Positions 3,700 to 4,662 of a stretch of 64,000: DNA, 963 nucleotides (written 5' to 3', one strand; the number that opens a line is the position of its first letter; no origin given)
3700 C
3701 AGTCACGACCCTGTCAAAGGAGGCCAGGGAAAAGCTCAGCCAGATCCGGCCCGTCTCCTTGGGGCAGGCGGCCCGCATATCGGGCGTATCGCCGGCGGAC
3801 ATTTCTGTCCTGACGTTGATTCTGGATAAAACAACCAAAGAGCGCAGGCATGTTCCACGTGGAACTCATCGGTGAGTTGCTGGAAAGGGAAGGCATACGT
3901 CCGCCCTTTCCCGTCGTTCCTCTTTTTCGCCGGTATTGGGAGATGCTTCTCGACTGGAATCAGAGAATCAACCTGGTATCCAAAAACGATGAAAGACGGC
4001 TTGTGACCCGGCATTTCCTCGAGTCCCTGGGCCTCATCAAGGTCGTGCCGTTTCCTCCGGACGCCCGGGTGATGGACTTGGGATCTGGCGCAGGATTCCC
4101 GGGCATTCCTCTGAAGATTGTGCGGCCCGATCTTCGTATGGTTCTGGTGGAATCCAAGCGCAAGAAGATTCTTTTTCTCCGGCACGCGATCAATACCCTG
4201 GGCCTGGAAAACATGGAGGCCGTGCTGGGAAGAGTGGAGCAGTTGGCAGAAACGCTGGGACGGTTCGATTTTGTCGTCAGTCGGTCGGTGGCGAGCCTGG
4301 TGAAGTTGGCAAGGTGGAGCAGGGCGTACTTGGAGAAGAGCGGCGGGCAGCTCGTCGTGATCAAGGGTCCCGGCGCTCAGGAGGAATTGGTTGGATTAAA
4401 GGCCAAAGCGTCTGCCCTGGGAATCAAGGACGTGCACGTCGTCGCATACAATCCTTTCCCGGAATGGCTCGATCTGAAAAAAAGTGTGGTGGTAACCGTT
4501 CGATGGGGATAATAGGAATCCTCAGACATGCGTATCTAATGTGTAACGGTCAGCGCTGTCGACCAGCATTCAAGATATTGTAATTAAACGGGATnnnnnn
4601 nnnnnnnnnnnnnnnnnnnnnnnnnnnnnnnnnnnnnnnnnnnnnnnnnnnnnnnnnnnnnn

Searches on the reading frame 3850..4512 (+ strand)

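Call 52: search_protein_families(library=pfam, proteins=[window:3850-4512:+])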
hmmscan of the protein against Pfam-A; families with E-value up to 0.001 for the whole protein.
window:3850-4512:+ (220 aa): 4 families
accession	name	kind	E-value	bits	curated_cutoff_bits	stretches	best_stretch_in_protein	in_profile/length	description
PF02527.21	GidB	-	1.9e-49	167.9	27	1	26-199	5-175/184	rRNA small subunit methyltransferase G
PF13847.12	Methyltransf_31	-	4.4e-08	33.4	27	1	71-150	4-86/145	Methyltransferase domain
PF05175.20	MTS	-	1.9e-05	24.8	23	1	62-144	23-104/170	Methyltransferase small domain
PF13649.12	Methyltransf_25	-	0.00014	22.9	27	1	74-159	1-85/97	Methyltransferase domain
